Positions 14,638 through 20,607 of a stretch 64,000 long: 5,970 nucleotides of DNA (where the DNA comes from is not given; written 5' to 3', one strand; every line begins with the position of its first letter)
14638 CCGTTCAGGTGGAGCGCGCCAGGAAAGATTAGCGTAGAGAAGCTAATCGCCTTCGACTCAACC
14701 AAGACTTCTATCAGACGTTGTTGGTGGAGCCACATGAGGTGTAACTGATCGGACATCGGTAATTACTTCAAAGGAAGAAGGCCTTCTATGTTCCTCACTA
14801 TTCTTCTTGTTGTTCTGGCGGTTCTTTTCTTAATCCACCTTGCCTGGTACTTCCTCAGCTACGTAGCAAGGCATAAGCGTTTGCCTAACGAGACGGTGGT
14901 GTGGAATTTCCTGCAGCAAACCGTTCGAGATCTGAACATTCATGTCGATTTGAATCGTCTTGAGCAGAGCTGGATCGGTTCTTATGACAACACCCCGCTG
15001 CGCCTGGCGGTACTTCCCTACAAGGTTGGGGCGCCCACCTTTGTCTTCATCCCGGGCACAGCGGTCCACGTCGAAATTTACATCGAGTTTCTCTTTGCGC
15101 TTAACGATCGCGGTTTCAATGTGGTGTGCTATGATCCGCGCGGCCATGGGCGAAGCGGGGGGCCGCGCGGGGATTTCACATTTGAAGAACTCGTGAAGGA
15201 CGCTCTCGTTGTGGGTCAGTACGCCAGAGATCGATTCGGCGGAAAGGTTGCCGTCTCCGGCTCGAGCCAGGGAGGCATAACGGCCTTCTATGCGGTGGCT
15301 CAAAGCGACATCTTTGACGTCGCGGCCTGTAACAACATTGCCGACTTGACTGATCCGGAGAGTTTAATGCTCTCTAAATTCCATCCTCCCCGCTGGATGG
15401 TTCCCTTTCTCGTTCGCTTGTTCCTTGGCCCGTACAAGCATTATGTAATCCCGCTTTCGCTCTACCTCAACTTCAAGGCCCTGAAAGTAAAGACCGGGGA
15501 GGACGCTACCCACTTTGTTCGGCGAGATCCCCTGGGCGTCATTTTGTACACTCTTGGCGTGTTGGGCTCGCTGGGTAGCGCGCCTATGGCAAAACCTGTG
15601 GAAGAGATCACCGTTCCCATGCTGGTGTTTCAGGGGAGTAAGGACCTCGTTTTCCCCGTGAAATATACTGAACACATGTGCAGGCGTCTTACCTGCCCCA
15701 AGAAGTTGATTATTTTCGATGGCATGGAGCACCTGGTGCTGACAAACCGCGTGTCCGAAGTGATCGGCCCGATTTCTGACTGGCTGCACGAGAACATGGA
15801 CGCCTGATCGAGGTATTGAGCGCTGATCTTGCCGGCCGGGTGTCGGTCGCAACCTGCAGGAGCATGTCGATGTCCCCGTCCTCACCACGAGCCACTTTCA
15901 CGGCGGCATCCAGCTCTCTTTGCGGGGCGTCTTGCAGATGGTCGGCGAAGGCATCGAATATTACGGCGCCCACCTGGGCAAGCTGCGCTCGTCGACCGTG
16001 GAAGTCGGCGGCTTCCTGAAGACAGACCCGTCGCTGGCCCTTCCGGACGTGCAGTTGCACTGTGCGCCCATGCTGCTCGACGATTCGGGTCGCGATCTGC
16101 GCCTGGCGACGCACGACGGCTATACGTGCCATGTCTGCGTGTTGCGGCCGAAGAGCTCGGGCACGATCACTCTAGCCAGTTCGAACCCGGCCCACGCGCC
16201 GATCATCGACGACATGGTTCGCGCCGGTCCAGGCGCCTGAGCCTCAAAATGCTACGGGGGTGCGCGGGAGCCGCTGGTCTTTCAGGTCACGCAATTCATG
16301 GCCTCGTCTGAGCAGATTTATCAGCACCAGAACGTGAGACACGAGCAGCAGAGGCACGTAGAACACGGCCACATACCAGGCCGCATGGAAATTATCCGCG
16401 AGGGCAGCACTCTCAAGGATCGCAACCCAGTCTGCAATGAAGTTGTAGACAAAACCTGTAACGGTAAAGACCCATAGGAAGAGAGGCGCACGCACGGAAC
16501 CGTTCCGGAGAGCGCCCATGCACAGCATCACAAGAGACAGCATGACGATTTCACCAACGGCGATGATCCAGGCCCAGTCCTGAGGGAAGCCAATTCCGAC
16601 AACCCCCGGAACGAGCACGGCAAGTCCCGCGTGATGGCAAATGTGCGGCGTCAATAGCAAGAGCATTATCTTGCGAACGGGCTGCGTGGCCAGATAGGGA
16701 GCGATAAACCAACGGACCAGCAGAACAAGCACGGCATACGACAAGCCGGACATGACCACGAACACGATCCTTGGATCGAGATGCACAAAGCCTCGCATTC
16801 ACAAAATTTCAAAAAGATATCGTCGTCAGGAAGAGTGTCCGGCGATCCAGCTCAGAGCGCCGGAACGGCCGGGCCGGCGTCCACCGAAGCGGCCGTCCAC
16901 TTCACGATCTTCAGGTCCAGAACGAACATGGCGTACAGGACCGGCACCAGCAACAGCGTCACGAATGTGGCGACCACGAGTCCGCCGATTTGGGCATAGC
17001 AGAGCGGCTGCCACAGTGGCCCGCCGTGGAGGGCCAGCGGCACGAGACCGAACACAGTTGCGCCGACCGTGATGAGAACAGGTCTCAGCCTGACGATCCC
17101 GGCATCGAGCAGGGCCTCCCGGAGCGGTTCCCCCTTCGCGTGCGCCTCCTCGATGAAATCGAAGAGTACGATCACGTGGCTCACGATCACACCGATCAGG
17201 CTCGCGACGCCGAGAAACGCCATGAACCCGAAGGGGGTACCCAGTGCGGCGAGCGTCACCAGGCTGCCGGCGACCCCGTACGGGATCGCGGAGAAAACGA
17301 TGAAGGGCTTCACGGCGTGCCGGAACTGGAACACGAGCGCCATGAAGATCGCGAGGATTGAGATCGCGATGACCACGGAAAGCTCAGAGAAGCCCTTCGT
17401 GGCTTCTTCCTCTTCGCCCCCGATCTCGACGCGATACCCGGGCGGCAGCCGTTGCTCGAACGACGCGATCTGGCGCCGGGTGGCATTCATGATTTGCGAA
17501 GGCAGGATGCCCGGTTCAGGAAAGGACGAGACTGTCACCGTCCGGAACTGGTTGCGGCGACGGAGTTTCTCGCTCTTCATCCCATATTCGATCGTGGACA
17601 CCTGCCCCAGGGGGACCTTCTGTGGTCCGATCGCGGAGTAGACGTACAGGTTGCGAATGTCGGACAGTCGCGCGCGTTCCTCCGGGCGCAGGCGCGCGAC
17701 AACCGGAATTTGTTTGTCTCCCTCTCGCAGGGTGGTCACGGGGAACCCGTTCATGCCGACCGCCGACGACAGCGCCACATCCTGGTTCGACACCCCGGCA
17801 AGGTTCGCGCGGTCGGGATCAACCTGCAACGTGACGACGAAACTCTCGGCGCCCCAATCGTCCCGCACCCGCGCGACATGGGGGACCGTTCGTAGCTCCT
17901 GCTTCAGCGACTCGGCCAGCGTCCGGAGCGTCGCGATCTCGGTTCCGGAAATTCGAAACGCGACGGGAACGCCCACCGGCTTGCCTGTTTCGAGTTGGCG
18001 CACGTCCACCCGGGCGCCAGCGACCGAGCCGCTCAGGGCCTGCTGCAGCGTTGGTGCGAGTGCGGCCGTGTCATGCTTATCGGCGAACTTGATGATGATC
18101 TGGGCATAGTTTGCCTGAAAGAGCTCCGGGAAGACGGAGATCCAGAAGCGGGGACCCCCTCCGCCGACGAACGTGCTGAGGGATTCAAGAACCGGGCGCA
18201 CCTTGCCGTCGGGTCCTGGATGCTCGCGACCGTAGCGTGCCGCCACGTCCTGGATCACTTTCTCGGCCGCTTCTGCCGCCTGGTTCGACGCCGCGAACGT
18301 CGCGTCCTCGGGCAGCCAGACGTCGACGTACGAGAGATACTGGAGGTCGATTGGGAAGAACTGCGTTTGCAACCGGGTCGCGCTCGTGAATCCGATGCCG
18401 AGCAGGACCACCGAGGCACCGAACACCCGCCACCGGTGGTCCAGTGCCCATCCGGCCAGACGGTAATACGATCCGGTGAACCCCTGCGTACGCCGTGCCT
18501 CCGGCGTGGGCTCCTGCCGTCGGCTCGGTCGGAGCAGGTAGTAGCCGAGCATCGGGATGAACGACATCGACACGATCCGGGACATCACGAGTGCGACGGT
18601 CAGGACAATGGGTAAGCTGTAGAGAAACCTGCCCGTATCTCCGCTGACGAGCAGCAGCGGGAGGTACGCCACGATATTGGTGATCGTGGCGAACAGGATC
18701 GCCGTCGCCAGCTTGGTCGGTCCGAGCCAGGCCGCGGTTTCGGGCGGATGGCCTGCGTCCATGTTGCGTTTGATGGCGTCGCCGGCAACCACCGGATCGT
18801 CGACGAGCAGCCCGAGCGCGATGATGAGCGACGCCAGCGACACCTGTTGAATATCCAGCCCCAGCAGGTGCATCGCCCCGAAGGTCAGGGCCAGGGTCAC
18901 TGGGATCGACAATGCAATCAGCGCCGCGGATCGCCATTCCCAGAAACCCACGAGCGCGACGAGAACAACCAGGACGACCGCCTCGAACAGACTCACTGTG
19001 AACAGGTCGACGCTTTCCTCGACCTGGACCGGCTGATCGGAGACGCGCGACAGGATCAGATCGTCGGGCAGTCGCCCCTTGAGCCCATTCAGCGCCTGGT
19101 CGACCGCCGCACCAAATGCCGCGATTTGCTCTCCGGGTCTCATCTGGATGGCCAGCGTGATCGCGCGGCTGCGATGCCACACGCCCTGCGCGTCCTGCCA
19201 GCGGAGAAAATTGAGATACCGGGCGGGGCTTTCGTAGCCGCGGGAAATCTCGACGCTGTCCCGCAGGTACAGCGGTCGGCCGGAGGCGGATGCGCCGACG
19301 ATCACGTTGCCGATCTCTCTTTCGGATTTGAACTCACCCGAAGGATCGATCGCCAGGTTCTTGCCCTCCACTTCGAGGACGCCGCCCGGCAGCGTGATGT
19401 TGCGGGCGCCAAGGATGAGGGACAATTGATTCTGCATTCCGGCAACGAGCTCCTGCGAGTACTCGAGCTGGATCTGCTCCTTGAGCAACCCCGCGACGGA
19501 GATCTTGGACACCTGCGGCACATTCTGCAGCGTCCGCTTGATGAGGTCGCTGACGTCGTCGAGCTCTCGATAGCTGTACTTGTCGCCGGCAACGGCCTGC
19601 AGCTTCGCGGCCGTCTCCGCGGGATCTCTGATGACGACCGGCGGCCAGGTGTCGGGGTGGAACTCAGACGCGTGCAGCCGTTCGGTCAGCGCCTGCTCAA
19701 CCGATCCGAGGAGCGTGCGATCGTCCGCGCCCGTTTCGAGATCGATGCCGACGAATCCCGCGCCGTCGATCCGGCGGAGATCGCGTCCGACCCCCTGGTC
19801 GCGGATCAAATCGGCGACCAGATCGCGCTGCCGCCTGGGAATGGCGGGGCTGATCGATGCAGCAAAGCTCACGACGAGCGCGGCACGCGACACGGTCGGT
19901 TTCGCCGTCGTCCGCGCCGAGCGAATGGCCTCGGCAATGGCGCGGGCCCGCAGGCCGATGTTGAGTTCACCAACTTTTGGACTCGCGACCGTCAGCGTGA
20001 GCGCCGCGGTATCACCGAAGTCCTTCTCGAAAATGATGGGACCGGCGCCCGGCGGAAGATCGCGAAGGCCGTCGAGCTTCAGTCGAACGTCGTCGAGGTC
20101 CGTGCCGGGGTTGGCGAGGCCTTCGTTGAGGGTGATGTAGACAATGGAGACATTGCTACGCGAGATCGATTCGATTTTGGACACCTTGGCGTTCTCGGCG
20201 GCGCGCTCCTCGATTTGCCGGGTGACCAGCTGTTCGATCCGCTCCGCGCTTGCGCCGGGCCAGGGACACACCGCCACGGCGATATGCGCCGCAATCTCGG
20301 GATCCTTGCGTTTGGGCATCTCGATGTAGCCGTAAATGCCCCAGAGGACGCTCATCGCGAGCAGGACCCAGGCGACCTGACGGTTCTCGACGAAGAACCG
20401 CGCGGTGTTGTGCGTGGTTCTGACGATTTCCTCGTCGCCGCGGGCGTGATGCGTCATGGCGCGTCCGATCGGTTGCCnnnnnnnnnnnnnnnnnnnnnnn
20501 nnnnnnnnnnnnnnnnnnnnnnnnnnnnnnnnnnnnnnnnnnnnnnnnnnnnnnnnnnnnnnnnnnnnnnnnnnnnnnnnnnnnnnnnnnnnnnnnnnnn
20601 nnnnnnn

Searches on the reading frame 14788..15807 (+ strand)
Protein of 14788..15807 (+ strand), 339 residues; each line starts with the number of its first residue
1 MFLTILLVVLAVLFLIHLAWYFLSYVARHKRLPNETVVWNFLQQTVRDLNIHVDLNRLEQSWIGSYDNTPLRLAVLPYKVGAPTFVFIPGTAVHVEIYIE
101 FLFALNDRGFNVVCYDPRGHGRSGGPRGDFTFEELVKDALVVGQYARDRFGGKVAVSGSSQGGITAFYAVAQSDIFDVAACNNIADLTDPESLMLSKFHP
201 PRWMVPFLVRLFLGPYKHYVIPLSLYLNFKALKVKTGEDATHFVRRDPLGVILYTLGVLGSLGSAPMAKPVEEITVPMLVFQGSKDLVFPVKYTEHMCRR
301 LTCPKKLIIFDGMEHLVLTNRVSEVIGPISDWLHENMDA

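Call 34: search_protein_families(library=pfam, proteins=[window:14788-15807:+], max_evalue=0.001)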
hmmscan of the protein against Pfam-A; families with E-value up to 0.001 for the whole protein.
window:14788-15807:+ (339 aa): 5 families
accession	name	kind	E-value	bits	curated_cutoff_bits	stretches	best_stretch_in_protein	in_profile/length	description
PF12146.15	Hydrolase_4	-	1.4e-23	83.9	27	1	85-319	7-236/239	Serine aminopeptidase, S33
PF00561.26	Abhydrolase_1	-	7.6e-18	65.5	25.8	1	83-173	1-90/245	alpha/beta hydrolase fold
PF12697.13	Abhydrolase_6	-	2.6e-12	48.3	26.3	1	85-319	1-208/217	Alpha/beta hydrolase family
PF00326.27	Peptidase_S9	-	6.2e-07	29.5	22.6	0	105-182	10-95/213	Prolyl oligopeptidase family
PF02129.25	Peptidase_S15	-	1.6e-06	28.5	23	1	96-172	46-115/262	X-Pro dipeptidyl-peptidase (S15 family)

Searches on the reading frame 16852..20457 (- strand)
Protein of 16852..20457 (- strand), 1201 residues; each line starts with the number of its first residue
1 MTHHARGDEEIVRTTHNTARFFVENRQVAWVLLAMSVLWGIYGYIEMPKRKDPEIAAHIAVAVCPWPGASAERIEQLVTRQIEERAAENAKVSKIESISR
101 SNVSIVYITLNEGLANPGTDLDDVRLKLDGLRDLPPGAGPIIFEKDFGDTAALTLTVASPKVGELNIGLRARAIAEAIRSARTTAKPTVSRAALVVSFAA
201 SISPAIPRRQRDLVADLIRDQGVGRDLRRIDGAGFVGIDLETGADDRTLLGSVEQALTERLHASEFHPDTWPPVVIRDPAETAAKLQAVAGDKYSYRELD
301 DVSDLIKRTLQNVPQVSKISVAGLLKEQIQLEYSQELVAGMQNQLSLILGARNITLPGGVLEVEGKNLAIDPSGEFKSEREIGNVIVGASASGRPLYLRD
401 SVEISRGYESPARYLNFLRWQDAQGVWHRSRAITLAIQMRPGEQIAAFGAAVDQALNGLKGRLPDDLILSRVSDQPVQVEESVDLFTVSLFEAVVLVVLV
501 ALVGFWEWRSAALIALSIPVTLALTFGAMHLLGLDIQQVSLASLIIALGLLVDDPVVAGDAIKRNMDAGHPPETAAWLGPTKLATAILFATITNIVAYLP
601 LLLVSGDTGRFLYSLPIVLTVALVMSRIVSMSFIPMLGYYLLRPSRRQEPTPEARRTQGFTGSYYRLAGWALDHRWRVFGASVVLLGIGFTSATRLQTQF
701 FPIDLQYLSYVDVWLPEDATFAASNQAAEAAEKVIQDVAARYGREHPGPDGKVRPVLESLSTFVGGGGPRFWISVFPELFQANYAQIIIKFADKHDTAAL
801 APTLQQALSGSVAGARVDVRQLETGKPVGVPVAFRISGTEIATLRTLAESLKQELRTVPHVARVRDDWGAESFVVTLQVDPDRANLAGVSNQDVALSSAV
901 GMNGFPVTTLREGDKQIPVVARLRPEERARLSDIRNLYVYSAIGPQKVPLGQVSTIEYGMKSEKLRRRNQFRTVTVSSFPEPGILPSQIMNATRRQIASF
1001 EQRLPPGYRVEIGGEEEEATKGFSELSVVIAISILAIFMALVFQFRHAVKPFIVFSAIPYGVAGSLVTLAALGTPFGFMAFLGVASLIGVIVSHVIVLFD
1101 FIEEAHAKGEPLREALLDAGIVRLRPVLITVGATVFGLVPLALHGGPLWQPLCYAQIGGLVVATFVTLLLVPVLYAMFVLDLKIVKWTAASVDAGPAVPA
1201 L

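Call 34: search_protein_families(library=pfam, proteins=[window:16852-20457:-], max_evalue=0.001)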
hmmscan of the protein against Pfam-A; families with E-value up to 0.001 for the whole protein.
window:16852-20457:- (1201 aa): 2 families
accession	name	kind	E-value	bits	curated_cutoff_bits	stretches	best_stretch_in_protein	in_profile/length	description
PF00873.25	ACR_tran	-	5.6e-149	498.2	28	3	815-1178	656-1020/1021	AcrB/AcrD/AcrF family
PF02355.23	SecD_SecF_C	-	2.2e-10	40.7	20.5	2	489-629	36-174/189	Protein export membrane protein SecD/SecF, C-terminal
